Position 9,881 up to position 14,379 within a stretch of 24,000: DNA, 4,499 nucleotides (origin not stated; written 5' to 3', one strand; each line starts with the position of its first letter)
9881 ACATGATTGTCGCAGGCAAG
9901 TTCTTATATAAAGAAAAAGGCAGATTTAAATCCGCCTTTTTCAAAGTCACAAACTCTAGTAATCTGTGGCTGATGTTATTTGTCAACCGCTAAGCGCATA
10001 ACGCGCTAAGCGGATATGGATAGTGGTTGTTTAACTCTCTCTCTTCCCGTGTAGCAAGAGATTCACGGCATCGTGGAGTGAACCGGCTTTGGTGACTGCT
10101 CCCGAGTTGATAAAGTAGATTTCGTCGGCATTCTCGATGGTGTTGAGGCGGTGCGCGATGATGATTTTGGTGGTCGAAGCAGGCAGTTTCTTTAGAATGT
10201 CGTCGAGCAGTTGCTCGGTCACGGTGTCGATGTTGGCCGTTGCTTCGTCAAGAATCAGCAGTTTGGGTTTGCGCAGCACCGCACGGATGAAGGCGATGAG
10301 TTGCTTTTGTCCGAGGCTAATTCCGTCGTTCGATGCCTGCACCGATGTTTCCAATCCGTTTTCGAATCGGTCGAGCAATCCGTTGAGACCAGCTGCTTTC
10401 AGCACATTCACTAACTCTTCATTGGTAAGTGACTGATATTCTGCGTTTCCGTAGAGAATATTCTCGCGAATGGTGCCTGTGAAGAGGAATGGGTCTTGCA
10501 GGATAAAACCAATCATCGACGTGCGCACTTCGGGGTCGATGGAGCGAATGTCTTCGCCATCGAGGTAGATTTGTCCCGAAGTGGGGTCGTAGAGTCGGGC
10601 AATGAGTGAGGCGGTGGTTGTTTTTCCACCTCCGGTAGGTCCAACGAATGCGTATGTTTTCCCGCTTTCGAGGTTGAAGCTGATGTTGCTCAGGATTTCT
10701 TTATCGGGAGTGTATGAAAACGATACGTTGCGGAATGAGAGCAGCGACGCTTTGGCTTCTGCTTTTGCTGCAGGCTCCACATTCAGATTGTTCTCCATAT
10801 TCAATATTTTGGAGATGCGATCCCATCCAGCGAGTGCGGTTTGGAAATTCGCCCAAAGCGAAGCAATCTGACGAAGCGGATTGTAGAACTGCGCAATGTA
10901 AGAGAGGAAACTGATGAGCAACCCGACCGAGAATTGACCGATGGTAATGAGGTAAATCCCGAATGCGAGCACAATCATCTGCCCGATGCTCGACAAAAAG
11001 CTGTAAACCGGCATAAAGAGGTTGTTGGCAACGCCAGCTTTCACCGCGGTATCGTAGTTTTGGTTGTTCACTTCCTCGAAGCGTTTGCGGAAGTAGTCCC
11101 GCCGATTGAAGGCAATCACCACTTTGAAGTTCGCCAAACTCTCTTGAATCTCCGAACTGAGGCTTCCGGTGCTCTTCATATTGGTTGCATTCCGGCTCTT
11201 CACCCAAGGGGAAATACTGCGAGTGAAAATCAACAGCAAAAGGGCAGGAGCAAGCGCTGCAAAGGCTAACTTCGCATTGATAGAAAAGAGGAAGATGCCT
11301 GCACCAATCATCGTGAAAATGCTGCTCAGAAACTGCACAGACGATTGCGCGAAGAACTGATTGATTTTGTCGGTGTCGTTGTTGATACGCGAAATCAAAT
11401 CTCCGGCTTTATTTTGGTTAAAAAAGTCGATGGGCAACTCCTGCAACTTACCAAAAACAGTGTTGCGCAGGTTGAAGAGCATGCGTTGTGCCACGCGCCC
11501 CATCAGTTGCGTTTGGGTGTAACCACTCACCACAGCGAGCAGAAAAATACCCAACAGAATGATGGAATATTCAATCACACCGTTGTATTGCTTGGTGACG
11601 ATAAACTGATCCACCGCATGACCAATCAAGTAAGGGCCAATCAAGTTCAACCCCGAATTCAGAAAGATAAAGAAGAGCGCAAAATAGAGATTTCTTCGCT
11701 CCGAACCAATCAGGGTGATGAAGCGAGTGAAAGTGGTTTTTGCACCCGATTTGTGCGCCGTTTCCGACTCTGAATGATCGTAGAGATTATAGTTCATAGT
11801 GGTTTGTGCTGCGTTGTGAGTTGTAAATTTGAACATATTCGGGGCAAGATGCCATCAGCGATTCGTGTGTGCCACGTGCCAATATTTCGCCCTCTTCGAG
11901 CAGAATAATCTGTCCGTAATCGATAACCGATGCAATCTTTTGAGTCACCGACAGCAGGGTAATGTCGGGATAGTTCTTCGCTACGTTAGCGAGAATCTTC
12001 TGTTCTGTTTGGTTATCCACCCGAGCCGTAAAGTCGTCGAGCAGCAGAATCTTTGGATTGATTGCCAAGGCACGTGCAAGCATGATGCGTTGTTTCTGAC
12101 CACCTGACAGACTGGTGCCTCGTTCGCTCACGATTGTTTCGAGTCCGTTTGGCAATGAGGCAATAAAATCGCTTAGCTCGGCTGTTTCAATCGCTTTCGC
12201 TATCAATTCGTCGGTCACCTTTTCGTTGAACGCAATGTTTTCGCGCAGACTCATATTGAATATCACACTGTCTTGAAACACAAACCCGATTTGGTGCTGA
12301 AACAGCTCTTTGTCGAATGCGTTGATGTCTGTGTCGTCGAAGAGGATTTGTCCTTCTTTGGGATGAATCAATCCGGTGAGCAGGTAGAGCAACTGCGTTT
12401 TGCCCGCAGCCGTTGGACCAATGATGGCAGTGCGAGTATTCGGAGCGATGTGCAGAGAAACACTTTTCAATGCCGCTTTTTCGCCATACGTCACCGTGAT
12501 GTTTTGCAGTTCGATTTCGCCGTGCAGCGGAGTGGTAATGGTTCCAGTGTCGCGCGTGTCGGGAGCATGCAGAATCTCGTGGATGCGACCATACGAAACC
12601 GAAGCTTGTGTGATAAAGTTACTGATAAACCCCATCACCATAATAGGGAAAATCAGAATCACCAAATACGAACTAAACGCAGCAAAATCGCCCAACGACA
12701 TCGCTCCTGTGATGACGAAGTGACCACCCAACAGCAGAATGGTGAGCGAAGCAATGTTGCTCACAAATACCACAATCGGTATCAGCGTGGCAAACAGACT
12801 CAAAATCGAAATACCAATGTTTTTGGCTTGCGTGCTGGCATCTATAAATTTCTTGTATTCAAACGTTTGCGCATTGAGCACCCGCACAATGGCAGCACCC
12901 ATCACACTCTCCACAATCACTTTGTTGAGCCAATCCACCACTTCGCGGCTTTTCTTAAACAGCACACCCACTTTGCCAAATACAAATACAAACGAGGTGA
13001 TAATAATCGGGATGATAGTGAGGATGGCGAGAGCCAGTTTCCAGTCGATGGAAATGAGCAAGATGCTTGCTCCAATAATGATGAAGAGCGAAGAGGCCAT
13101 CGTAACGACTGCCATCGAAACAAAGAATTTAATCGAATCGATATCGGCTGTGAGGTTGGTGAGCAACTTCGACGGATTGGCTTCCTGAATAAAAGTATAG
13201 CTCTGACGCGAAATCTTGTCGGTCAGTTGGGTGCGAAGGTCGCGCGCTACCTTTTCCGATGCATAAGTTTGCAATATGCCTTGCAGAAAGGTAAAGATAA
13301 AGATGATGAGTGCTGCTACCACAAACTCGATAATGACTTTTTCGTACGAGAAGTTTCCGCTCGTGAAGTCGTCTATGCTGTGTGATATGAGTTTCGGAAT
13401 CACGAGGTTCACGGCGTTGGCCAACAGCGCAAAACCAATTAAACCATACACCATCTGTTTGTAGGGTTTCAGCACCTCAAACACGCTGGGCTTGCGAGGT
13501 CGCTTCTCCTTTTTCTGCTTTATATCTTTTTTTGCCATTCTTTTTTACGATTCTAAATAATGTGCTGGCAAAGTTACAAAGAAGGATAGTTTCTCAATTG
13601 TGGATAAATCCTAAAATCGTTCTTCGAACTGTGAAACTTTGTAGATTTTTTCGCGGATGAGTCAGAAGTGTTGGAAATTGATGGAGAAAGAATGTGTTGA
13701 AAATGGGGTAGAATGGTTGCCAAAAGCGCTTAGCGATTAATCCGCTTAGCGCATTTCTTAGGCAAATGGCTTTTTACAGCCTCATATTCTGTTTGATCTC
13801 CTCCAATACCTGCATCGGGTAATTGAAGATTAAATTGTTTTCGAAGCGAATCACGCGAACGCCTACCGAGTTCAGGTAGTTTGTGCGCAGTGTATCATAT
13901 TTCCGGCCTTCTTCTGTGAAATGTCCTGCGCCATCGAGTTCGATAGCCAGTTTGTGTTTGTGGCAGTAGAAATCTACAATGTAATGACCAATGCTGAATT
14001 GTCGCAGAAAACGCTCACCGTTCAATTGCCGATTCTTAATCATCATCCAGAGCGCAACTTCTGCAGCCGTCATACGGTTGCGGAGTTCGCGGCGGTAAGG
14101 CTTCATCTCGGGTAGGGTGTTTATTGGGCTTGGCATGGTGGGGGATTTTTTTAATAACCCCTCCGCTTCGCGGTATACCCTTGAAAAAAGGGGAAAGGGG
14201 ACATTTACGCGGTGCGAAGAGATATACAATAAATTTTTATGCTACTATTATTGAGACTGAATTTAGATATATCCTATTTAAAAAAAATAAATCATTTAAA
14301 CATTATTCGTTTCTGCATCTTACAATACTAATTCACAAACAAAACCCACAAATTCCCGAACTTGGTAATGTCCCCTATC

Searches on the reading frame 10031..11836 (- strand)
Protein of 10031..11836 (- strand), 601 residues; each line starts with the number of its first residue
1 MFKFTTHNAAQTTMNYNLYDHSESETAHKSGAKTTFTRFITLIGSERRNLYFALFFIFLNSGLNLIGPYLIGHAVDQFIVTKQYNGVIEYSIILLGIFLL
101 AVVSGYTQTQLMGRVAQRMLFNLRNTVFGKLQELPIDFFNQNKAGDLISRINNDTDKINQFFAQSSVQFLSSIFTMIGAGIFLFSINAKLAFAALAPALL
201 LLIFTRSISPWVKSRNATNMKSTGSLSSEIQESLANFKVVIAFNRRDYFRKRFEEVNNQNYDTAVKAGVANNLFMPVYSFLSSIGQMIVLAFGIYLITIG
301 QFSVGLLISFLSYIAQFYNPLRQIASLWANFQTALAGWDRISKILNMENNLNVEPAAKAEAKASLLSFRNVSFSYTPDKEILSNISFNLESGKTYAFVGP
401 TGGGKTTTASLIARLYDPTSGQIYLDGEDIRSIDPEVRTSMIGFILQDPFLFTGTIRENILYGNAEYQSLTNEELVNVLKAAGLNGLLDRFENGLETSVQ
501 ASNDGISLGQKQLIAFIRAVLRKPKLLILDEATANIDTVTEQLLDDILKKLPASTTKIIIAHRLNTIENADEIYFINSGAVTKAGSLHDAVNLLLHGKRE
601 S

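Call 100: search_protein_families(library=pfam, proteins=[window:10031-11836:-], max_evalue=0.00001)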
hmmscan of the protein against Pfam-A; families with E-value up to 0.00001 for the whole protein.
window:10031-11836:- (601 aa): 2 families
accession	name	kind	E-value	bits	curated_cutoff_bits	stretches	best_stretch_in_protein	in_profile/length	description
PF00664.28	ABC_membrane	-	1.5e-57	195.8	28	1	51-321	2-274/274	ABC transporter transmembrane region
PF00005.33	ABC_tran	-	6.1e-28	98.6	25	1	382-534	1-137/137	ABC transporter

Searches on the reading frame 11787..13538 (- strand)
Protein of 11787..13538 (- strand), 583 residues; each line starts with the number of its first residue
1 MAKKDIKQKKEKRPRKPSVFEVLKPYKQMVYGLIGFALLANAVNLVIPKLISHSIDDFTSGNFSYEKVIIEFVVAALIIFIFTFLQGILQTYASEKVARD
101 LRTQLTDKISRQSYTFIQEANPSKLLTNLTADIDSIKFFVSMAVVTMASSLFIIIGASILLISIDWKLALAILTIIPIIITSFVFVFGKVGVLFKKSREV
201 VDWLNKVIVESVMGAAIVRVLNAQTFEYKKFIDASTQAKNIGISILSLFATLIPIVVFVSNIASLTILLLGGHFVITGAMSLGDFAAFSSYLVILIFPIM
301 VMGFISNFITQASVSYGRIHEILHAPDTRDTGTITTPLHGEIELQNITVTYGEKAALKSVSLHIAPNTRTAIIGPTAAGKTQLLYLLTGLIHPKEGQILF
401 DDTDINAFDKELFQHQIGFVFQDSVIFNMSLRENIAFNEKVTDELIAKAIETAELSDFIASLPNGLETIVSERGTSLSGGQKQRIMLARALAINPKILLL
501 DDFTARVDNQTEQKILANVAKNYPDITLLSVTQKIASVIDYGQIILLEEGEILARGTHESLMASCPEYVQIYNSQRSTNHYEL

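Call 100: search_protein_families(library=pfam, proteins=[window:11787-13538:-], max_evalue=0.00001)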
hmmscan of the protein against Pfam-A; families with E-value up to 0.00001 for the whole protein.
window:11787-13538:- (583 aa): 2 families
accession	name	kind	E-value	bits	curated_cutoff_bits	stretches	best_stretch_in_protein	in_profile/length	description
PF00664.28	ABC_membrane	-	4.2e-42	145.2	28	1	34-298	5-273/274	ABC transporter transmembrane region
PF00005.33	ABC_tran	-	1.6e-30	106.9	25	1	357-505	1-137/137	ABC transporter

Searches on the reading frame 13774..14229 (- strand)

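Call 13: search_protein_families(library=pfam, proteins=[window:13774-14229:-], max_evalue=0.01)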
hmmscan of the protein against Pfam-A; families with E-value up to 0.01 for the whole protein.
window:13774-14229:- (151 aa): 3 families
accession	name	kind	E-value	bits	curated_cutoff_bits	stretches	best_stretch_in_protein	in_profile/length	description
PF04480.18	DUF559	-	1.1e-33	115.8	20.6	1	44-149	5-108/109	Protein of unknown function (DUF559)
PF18741.7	MTES_1575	-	6.1e-07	29.9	38.2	1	70-147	12-94/96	REase_MTES_1575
PF10881.14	DUF2726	-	0.0041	17.3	24.7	1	91-131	70-110/126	Protein of unknown function (DUF2726)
